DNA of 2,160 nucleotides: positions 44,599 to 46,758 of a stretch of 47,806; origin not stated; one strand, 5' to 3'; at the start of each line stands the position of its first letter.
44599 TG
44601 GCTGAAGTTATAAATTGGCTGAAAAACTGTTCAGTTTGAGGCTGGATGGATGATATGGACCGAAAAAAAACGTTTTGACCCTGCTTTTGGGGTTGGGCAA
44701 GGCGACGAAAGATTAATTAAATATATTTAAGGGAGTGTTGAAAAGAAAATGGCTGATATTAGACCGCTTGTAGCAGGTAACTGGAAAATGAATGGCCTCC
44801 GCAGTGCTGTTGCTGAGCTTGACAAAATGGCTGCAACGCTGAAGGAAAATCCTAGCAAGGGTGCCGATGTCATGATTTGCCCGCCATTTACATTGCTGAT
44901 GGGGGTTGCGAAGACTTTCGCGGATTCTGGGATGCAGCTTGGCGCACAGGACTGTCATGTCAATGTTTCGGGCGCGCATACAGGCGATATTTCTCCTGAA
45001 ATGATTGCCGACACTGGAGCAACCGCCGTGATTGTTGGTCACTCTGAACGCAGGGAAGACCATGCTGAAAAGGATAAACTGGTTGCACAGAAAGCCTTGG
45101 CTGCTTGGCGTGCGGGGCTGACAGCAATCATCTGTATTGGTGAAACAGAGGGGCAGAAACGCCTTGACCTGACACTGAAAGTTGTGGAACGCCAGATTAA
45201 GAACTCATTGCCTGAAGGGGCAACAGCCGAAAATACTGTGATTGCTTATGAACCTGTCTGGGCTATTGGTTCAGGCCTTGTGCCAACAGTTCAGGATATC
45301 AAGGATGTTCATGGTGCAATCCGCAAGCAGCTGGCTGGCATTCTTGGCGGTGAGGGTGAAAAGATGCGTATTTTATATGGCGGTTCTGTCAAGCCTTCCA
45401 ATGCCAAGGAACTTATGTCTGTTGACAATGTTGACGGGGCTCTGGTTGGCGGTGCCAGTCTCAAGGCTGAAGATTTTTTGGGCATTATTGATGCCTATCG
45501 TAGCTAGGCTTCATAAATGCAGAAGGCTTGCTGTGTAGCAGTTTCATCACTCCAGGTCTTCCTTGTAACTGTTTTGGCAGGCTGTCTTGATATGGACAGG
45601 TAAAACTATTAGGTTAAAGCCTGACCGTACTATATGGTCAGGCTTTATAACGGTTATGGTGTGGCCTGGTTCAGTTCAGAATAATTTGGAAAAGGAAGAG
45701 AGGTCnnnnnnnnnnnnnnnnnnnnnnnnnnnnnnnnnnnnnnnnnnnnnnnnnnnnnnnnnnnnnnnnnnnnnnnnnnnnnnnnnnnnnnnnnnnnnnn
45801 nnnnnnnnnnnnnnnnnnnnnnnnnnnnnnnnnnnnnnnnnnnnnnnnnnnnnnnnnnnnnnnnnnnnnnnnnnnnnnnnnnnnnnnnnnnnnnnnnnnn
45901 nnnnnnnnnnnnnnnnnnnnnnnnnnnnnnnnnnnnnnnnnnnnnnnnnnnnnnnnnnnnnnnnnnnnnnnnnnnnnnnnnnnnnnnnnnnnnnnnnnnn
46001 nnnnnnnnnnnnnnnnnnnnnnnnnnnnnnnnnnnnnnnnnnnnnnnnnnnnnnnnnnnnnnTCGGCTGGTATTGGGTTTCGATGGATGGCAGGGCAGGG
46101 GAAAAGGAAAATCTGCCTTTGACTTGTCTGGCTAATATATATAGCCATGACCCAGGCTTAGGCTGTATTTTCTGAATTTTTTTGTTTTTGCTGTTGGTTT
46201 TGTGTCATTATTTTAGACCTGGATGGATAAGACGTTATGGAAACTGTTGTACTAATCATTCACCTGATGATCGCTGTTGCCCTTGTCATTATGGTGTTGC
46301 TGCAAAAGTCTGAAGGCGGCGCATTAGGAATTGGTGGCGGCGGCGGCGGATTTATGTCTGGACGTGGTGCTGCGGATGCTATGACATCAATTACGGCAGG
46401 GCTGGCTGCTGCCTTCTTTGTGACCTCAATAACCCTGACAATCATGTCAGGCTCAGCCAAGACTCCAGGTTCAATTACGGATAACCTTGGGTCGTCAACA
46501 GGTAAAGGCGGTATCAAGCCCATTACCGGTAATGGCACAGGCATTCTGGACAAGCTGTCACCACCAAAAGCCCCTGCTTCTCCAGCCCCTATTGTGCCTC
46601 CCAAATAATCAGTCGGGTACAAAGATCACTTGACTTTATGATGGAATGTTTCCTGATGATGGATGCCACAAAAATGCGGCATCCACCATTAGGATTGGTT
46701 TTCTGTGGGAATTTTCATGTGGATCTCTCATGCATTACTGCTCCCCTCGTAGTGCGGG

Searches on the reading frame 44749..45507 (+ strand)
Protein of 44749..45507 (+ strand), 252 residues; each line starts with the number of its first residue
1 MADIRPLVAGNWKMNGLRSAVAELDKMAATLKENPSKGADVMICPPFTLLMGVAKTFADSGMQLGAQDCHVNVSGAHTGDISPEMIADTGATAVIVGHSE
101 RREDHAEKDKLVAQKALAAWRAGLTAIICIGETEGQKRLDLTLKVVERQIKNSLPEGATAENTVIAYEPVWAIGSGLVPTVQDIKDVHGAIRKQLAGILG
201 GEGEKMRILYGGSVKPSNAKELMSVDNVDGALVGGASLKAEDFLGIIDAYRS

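Call 16: search_protein_families(library=pfam, proteins=[window:44749-45507:+])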
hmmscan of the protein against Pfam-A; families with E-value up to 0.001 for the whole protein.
window:44749-45507:+ (252 aa): 1 family
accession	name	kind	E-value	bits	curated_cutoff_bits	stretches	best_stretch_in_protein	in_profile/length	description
PF00121.24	TIM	-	7.7e-87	291.3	20.1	1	6-249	1-244/245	Triosephosphate isomerase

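Call 18: find_encoding_contigs(protein=window:44749-45507:+, flank=10000, max_places=10)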
Protein window:44749-45507:+ (252 aa): no gene with exactly this product is on record in the collection.

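Call 19: find_homologous_proteins(query=window:44749-45507:+, max_evalue=1e-30)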
Query window:44749-45507:+ (252 aa): 8000 proteins with E <= 1e-30 among 8000 candidates; the best 120 are listed.
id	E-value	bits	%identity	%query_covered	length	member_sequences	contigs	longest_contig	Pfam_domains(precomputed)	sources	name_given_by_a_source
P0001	2.3e-160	549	100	100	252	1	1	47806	PF00121.25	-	-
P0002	8.6e-144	495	88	100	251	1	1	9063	PF00121.25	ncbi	-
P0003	1.9e-107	376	71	96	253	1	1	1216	PF00121.25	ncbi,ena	-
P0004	2.3e-106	373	67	100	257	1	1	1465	PF00121.25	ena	-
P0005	3.5e-106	372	67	100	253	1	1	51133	PF00121.25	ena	-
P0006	3.7e-106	372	67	100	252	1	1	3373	PF00121.25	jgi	jgi:triosephosphate isomerase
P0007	3.1e-105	369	67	100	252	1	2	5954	PF00121.25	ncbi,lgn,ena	-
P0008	2.4e-104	366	66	100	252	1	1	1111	PF00121.25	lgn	-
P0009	2.7e-104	366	66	100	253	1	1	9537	PF00121.25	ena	-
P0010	8.8e-104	364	65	100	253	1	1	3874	PF00121.25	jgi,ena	-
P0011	1.5e-103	363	66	100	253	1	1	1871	PF00121.25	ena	-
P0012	1.8e-103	363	66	100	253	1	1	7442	PF00121.25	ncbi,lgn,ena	-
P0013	5.2e-103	362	65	100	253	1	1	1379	PF00121.25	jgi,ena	-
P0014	1.6e-102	360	67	98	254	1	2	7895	PF00121.25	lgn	-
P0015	2.8e-102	359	66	100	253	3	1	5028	PF00121.25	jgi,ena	-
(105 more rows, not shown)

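Call 21: find_encoding_contigs(protein=P0002, flank=10000)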
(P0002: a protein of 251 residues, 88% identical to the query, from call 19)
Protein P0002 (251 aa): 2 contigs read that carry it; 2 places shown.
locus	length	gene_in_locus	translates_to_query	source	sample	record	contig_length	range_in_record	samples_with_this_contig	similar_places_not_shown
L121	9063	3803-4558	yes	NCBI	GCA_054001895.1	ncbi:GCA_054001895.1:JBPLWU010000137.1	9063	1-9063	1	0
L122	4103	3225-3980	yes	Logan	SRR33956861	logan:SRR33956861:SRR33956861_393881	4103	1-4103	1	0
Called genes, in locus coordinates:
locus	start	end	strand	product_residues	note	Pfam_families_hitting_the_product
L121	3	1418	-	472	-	?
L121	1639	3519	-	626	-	PF13623:SurA_N_2, PF13624:SurA_N_3, PF13145:Rotamase_2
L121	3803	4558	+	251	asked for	PF00121:TIM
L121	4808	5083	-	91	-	-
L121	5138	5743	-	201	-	PF00510:COX3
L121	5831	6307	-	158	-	PF00383:dCMP_cyt_deam_1, PF14437:MafB19-deam, PF14439:Bd3614-deam (weak)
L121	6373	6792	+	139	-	-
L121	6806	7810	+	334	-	PF06574:FAD_syn, PF01687:Flavokinase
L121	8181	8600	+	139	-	-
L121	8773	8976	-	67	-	-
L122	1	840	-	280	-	?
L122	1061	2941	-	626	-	PF13623:SurA_N_2, PF13624:SurA_N_3, PF13145:Rotamase_2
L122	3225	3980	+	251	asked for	PF00121:TIM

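Call 47: find_encoding_contigs(protein=P0005, flank=10000, max_places=2)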
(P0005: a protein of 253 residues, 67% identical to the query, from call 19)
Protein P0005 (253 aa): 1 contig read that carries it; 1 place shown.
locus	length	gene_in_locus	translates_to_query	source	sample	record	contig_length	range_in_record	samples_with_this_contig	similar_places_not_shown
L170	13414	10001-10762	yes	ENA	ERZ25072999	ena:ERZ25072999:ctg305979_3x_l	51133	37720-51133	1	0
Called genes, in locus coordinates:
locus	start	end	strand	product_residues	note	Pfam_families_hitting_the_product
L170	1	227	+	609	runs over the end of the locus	PF01321:Creatinase_N, PF16189:Creatinase_N_2, PF00557:Peptidase_M24, PF16188:Peptidase_M24_C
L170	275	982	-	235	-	PF01726:LexA_DNA_bind, PF00717:Peptidase_S24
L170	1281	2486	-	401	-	PF03453:MoeA_N, PF00994:MoCF_biosynth, PF03454:MoeA_C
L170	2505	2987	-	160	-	PF01967:MoaC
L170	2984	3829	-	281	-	PF00218:IGPS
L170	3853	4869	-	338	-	PF02885:Glycos_trans_3N, PF00591:Glycos_transf_3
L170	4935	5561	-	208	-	PF00117:GATase, PF07722:Peptidase_C26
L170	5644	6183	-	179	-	-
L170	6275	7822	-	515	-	PF04715:, PF00425:Chorismate_bind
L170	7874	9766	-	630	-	PF13623:SurA_N_2, PF13624:SurA_N_3, PF13145:Rotamase_2, PF00639:Rotamase (weak)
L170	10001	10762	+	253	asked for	PF00121:TIM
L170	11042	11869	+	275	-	-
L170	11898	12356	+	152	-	-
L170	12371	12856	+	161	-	PF04461:YajQ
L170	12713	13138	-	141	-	-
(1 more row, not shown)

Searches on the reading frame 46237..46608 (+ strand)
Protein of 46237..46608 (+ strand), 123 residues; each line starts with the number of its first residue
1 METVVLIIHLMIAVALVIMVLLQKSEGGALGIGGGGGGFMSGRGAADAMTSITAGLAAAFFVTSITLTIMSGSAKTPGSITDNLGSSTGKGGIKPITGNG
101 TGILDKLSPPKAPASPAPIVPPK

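Call 16: search_protein_families(library=pfam, proteins=[window:46237-46608:+])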
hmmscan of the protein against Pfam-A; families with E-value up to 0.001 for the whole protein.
window:46237-46608:+ (123 aa): 1 family
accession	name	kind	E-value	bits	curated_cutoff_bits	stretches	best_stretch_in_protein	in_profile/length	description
PF03840.19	SecG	-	3e-17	62.9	29.2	1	4-70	1-70/70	Preprotein translocase SecG subunit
